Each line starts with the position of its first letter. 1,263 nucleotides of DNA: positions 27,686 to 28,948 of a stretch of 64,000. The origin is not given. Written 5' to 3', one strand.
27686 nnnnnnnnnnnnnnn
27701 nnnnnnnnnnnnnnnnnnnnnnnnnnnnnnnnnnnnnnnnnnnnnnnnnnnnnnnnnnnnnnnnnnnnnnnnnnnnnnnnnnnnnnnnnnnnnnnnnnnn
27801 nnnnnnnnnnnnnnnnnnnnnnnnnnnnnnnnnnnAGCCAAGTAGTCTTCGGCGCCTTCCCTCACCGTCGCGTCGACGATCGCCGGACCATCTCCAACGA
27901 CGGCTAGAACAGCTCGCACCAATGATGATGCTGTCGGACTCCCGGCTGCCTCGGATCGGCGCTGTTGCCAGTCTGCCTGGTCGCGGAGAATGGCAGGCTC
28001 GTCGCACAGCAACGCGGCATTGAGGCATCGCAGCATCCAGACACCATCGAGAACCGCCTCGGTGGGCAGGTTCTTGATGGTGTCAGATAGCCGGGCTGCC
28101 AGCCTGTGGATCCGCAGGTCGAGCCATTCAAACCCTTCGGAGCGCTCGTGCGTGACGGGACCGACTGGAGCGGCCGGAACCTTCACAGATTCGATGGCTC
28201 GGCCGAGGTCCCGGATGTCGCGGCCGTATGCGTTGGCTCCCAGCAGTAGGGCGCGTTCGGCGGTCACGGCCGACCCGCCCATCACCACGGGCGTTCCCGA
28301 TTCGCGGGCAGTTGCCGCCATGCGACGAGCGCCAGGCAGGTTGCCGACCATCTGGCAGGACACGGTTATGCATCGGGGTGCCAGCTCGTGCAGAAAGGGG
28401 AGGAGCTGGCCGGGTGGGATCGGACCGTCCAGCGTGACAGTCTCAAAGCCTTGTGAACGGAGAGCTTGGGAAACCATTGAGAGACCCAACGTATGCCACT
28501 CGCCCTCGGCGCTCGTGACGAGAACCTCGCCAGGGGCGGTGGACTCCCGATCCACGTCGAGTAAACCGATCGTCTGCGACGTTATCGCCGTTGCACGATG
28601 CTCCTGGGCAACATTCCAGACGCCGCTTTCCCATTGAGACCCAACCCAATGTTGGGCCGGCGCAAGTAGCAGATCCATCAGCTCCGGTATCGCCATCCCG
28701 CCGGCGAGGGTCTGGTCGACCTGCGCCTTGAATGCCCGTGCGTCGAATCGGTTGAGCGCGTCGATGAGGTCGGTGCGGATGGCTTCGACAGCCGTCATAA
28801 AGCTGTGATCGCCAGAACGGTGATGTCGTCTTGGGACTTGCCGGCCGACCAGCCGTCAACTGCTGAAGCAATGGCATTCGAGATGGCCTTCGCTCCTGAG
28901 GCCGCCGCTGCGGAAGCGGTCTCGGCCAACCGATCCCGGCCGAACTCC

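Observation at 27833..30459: Stand-alone B12-binding module translationally coupled to a PAS-GAF-PP2C phosphatase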

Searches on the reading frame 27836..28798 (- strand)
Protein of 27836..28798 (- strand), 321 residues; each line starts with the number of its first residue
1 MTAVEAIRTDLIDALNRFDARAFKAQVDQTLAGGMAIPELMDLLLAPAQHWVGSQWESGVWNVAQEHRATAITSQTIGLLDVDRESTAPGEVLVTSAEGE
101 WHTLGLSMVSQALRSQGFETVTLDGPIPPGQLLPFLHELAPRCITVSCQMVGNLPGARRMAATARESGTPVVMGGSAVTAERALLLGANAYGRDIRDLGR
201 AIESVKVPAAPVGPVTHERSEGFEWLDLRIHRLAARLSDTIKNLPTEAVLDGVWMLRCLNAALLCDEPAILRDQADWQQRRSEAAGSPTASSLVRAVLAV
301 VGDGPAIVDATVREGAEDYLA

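Call 4: search_protein_families(library=pfam, proteins=[window:27836-28798:-], max_evalue=0.01)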
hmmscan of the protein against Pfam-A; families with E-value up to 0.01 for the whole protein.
window:27836-28798:- (321 aa): 2 families
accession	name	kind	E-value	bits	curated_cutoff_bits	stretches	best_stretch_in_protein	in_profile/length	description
PF02310.24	B12-binding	-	1.1e-17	64.5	32.1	1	91-192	2-104/121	B12 binding domain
PF02607.22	B12-binding_2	-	3.7e-10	40.3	23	1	9-80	3-73/74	B12 binding domain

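Call 5: find_homologous_proteins(query=window:27836-28798:-, max_evalue=0.001)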
Query window:27836-28798:- (321 aa): 20 proteins with E <= 0.001 among 8000 candidates.
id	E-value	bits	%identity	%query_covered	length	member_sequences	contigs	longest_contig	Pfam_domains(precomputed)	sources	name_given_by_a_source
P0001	1.3e-206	703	100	100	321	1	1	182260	PF02607.23,PF02310.25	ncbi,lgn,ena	-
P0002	4.1e-159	547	78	99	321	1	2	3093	PF02607.23,PF02310.25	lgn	-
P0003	1.3e-155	535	75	100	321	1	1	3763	PF02607.23,PF02310.25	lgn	-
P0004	6.9e-155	533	75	100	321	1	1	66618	PF02607.23,PF02310.25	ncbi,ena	-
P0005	3.1e-154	531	76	100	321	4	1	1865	PF02607.23,PF02310.25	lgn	-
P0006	2.9e-152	524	73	100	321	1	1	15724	PF02607.23,PF02310.25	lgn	-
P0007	1.2e-124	434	71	89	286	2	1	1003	PF02607.23,PF02310.25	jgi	jgi:methanogenic corrinoid protein MtbC1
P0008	7.6e-118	411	59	100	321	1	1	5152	PF02607.23,PF02310.25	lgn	-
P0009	1.3e-113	397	59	100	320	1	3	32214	PF02607.23,PF02310.25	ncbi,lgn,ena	-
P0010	3.8e-79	284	46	96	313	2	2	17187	PF02607.23,PF02310.25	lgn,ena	-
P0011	3.8e-74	268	44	97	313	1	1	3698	PF02607.23,PF02310.25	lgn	-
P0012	5.0e-74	267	43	92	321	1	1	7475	PF02607.23,PF02310.25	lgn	-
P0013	5.5e-73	264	50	84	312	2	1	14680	PF02607.23,PF02310.25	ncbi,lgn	-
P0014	5.0e-38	149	33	98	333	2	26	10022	PF02607.23,PF02310.25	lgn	-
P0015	5.6e-30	123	32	91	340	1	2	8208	PF02607.23,PF02310.25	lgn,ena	-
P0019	7.9e-17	80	33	53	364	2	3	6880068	PF02607.23,PF02310.25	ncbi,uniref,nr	ncbi:cobalamin B12-binding domain-containing protein [Saccharothrix algeriensis]|uniref:Cobalamin-de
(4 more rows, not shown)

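Call 6: search_solved_structures(query=window:27836-28798:-, max_evalue=1, show_alignments=4)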
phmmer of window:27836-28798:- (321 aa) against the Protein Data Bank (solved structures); distinct sequences matched with E-value up to 1: 24.
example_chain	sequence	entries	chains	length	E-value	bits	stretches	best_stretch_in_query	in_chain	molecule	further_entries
8j2w_A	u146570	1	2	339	1.7e-25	93.2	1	6-303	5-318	Cobalamin-binding protein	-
8j2x_A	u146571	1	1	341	2e-25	93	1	6-303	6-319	Cobalamin-binding protein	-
8j2y_A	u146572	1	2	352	7.8e-20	74.6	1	39-195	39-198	GGDEF domain-containing protein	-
8jbs_A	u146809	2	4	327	1.1e-10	44.5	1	19-179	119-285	Putative cobalamin binding protein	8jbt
8c31_A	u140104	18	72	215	4.6e-10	42.5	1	6-206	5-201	Probable transcriptional regulator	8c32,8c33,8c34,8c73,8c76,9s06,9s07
8c35_A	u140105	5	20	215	7.6e-10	41.8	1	6-206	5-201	Probable transcriptional regulator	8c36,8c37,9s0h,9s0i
5c8a_A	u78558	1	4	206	8.6e-10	41.6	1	7-203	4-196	Light-dependent transcriptional regulator CarH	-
5c8d_A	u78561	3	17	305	2e-09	40.5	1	6-202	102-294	Light-dependent transcriptional regulator CarH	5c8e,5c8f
3whp_A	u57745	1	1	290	2.5e-09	40.1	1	6-202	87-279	Probable transcriptional regulator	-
7xcn_M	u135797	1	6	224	2.9e-09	39.9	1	10-200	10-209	Trimethylamine methyltransferase corrinoid protein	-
2i2x_B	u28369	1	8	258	2.8e-05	26.8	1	89-205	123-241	Methyltransferase 1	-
8ssd_A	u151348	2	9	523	3.3e-05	26.6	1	23-181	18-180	Methionine synthase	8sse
1y80_A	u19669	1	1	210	6.2e-05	25.7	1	87-195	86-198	Predicted cobalamin binding protein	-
8g3h_A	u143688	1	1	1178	8.1e-05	25.3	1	33-180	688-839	Methionine synthase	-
9cbq_A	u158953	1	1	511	0.00015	24.4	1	22-181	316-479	Methionine synthase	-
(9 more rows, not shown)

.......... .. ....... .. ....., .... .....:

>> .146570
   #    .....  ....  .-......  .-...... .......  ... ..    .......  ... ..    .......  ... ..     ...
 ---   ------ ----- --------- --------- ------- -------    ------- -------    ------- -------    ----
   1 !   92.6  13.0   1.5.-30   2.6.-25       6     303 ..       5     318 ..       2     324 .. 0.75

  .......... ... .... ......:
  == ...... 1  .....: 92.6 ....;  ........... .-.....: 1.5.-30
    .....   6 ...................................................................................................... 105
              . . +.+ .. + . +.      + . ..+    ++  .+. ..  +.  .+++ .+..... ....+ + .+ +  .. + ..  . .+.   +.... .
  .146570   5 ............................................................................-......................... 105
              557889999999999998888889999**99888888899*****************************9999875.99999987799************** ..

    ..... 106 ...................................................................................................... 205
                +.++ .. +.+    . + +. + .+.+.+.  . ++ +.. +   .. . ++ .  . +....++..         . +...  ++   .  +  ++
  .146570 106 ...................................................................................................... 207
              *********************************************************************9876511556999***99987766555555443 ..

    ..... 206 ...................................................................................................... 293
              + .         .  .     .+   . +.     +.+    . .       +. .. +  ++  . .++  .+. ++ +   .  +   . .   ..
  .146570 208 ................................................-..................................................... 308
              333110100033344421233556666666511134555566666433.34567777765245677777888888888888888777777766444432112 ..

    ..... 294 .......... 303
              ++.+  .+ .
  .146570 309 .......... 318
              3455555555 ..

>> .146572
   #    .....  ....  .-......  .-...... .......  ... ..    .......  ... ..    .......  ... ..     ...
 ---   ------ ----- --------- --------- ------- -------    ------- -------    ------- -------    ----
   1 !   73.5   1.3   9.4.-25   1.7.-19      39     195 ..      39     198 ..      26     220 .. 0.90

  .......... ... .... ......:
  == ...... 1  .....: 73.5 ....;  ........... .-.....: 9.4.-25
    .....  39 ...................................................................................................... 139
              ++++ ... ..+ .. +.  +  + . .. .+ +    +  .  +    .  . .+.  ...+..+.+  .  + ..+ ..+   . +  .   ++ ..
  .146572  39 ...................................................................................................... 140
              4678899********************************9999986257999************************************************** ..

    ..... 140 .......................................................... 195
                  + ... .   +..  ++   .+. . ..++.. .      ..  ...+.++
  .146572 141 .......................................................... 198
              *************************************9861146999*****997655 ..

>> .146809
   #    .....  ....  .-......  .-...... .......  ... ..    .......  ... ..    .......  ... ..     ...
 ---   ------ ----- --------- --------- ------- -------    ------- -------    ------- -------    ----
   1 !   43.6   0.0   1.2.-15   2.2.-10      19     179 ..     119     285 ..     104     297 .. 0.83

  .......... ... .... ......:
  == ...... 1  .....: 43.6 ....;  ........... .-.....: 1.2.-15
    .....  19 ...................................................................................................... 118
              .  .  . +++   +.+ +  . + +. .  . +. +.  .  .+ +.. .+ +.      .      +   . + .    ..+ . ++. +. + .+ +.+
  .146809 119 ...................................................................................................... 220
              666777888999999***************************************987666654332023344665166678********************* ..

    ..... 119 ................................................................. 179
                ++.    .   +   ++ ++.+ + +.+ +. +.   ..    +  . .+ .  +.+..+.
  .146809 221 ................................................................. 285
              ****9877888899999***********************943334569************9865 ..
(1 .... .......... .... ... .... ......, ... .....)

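Call 19: find_encoding_contigs(protein=P0001, flank=6000, max_places=3)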
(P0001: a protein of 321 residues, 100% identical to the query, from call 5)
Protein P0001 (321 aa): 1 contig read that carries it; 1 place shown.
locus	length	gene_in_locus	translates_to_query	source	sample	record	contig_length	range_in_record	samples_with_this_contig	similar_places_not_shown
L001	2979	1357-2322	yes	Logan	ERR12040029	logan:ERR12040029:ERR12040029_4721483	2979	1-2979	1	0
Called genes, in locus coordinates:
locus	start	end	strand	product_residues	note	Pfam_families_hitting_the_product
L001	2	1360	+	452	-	?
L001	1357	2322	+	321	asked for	PF02607:B12-binding_2, PF02310:B12-binding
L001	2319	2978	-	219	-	?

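Call 20: find_encoding_contigs(protein=P0004, flank=6000, max_places=3)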
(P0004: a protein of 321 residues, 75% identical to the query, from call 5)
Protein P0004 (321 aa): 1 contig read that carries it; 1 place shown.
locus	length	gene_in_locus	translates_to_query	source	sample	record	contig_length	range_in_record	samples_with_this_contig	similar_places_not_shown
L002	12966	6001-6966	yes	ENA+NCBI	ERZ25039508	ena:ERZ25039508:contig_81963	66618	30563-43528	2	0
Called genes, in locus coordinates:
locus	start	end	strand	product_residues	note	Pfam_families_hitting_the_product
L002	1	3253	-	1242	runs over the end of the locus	PF08448:PAS_4, PF00989:PAS, PF08447:PAS_3, PF08448:PAS_4, PF00512:HisKA, PF02518:HATPase_c, PF00072:Response_reg, PF01627:Hpt, +4 more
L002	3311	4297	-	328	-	PF03631:Virul_fac_BrkB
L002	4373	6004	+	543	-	PF08447:PAS_3, PF07228:SpoIIE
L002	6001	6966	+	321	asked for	PF02607:B12-binding_2, PF02310:B12-binding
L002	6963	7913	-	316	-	PF13581:HATPase_c_2 (weak), PF18546:MetOD1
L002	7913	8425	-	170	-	-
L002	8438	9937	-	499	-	PF12679:ABC2_membrane_2, PF12698:ABC2_membrane_3, PF01061:ABC2_membrane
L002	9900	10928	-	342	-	PF00005:ABC_tran, PF13304:AAA_21 (weak)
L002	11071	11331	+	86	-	PF04226:Transgly_assoc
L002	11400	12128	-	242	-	PF04542:Sigma70_r2, PF04539:Sigma70_r3, PF04545:Sigma70_r4, PF08281:Sigma70_r4_2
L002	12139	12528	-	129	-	PF13581:HATPase_c_2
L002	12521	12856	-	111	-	PF01740:STAS, PF13466:STAS_2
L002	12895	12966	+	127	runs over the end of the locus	-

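Call 21: find_encoding_contigs(protein=P0009, flank=6000, max_places=3)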
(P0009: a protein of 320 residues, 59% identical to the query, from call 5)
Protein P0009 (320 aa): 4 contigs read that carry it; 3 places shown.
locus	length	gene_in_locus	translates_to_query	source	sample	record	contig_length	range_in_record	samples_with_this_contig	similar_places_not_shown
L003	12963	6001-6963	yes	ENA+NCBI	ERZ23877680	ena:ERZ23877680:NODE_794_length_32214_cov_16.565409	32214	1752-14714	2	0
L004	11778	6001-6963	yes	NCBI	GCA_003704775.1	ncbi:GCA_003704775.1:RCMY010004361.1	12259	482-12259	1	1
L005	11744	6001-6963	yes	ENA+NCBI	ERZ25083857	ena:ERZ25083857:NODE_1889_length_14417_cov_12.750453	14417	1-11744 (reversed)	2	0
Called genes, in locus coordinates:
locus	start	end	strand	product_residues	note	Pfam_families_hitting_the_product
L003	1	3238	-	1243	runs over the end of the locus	PF00989:PAS, PF08447:PAS_3, PF08448:PAS_4, PF08447:PAS_3, PF00512:HisKA, PF02518:HATPase_c, PF00072:Response_reg, PF01627:Hpt, +5 more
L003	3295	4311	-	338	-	PF03631:Virul_fac_BrkB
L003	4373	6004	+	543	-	PF08447:PAS_3, PF07228:SpoIIE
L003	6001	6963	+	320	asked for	PF02607:B12-binding_2, PF02310:B12-binding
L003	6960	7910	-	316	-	PF13581:HATPase_c_2, PF02518:HATPase_c (weak), PF18546:MetOD1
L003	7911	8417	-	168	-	-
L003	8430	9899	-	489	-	PF12679:ABC2_membrane_2, PF12698:ABC2_membrane_3, PF01061:ABC2_membrane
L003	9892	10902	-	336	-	PF00005:ABC_tran, PF13304:AAA_21 (weak)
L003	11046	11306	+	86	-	PF04226:Transgly_assoc (weak)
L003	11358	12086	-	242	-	PF04542:Sigma70_r2, PF04539:Sigma70_r3, PF04967:HTH_10 (faint), PF04545:Sigma70_r4, PF08281:Sigma70_r4_2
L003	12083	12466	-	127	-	PF13581:HATPase_c_2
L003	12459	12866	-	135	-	PF01740:STAS, PF13466:STAS_2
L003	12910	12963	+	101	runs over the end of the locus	-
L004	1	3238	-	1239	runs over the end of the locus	?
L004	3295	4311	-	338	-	PF03631:Virul_fac_BrkB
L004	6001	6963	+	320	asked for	PF02607:B12-binding_2, PF02310:B12-binding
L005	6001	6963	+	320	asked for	PF02607:B12-binding_2, PF02310:B12-binding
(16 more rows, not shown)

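Call 22: find_encoding_contigs(protein=P0010, flank=6000, max_places=2)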
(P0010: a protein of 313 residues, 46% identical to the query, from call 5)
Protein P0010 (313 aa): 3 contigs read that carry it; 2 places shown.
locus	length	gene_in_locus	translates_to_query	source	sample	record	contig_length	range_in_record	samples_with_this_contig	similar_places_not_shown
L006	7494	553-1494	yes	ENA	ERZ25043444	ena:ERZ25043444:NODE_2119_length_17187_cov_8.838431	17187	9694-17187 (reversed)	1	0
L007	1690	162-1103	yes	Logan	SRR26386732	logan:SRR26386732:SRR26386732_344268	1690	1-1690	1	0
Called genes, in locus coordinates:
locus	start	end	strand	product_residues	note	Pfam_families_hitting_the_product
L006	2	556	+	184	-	?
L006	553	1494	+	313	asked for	PF02607:B12-binding_2, PF02310:B12-binding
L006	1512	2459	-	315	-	PF13581:HATPase_c_2, PF18546:MetOD1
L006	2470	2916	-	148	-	-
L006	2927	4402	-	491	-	PF12679:ABC2_membrane_2, PF12698:ABC2_membrane_3, PF01061:ABC2_membrane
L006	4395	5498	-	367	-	PF00005:ABC_tran, PF13304:AAA_21 (weak)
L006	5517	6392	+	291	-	PF01569:PAP2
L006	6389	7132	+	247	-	PF01569:PAP2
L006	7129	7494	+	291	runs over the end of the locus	PF00781:DAGK_cat, PF19279:YegS_C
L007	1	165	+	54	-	?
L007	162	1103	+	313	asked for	PF02607:B12-binding_2, PF02310:B12-binding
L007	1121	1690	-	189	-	?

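Call 23: find_encoding_contigs(protein=P0013, flank=6000, max_places=2)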
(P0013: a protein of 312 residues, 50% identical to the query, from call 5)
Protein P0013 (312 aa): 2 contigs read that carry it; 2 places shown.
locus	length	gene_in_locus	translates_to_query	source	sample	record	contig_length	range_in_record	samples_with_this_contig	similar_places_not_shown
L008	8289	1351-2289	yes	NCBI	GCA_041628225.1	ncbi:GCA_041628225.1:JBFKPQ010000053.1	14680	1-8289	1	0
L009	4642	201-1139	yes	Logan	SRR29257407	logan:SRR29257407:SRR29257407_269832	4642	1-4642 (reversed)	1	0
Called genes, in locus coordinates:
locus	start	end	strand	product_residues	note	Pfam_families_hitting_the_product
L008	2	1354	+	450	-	?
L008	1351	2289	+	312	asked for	PF02607:B12-binding_2, PF02310:B12-binding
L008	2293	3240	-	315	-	PF13581:HATPase_c_2, PF02518:HATPase_c (weak), PF18546:MetOD1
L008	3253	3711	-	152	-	PF04306:DUF456 (weak)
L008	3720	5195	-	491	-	PF12679:ABC2_membrane_2, PF12698:ABC2_membrane_3, PF01061:ABC2_membrane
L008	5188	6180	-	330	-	PF00005:ABC_tran, PF13304:AAA_21 (weak)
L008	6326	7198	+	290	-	PF01569:PAP2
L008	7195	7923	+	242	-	PF01569:PAP2, PF14378:PAP2_3 (weak)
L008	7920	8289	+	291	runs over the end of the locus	PF00781:DAGK_cat, PF01513:NAD_kinase (faint), PF19279:YegS_C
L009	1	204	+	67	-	?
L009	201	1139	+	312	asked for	PF02607:B12-binding_2, PF02310:B12-binding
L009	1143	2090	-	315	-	PF13581:HATPase_c_2, PF02518:HATPase_c (weak), PF18546:MetOD1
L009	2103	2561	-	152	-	PF04306:DUF456 (weak)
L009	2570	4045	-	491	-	PF12679:ABC2_membrane_2, PF12698:ABC2_membrane_3, PF01061:ABC2_membrane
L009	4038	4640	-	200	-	?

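Call 24: find_encoding_contigs(protein=P0014, flank=6000, max_places=2)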
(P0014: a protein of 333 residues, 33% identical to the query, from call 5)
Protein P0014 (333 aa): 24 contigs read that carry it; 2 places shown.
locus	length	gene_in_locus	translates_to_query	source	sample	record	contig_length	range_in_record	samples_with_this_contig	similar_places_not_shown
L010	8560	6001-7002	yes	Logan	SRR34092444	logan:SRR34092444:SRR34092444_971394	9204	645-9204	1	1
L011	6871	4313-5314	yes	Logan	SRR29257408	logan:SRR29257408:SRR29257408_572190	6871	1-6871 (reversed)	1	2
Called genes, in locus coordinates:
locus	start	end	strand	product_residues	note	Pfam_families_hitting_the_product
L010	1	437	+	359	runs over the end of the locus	?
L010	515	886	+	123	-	PF13581:HATPase_c_2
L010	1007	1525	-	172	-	PF09537:DUF2383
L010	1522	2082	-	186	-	PF00210:Ferritin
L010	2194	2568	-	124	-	-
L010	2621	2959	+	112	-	PF01740:STAS, PF13466:STAS_2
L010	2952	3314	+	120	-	PF13581:HATPase_c_2 (weak)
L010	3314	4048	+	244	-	PF04542:Sigma70_r2, PF04539:Sigma70_r3, PF13384:HTH_23 (faint), PF04545:Sigma70_r4, PF08281:Sigma70_r4_2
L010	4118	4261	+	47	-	-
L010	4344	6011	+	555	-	PF08447:PAS_3, PF01590:GAF (weak), PF07228:SpoIIE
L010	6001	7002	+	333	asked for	PF02607:B12-binding_2, PF02310:B12-binding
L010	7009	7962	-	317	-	PF13581:HATPase_c_2, PF02518:HATPase_c (weak), PF18546:MetOD1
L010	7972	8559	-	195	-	?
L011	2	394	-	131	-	?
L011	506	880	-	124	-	-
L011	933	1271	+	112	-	PF01740:STAS, PF13466:STAS_2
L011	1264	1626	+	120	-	PF13581:HATPase_c_2 (weak)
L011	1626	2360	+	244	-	PF04542:Sigma70_r2, PF04539:Sigma70_r3, PF13384:HTH_23 (faint), PF04545:Sigma70_r4, PF08281:Sigma70_r4_2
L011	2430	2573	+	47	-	-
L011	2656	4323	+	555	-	PF08447:PAS_3, PF01590:GAF (weak), PF07228:SpoIIE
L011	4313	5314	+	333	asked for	PF02607:B12-binding_2, PF02310:B12-binding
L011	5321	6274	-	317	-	PF13581:HATPase_c_2, PF02518:HATPase_c (weak), PF18546:MetOD1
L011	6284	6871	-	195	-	?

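Call 25: find_encoding_contigs(protein=P0019, flank=6000, max_places=2)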
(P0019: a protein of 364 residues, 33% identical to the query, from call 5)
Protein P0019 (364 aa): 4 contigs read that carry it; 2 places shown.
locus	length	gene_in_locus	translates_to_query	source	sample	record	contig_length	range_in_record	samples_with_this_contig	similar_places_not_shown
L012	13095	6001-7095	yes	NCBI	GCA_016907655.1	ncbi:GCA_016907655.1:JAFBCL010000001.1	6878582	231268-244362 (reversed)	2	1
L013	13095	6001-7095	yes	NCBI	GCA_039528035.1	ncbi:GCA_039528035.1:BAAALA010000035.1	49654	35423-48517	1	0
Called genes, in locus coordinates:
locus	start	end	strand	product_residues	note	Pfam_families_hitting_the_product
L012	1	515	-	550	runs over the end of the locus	PF06826:Asp-Al_Ex, PF02080:TrkA_C (weak), PF06826:Asp-Al_Ex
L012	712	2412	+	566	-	PF06826:Asp-Al_Ex, PF02080:TrkA_C (faint), PF06826:Asp-Al_Ex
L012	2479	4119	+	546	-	PF00155:Aminotran_1_2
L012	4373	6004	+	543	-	PF07228:SpoIIE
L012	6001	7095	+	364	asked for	PF02607:B12-binding_2, PF02310:B12-binding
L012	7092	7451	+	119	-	PF01740:STAS, PF13466:STAS_2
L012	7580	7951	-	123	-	PF01740:STAS, PF13466:STAS_2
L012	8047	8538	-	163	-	PF00149:Metallophos (weak), PF12850:Metallophos_2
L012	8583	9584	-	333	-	PF12079:DUF3558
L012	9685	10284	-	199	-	PF00697:PRAI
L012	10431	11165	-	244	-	PF07848:PaaX, PF20803:PaaX_M, PF08223:PaaX_C (weak)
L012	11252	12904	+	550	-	PF18158:AidB_N, PF02770:Acyl-CoA_dh_M, PF00441:Acyl-CoA_dh_1, PF08028:Acyl-CoA_dh_2, PF22924:ACOX_C_alpha1 (faint)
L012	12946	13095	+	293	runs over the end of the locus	PF02311:AraC_binding, PF12833:HTH_18, PF00165:HTH_AraC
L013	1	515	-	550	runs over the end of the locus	PF06826:Asp-Al_Ex, PF02080:TrkA_C (weak), PF06826:Asp-Al_Ex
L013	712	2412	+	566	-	PF06826:Asp-Al_Ex, PF02080:TrkA_C (faint), PF06826:Asp-Al_Ex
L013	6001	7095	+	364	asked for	PF02607:B12-binding_2, PF02310:B12-binding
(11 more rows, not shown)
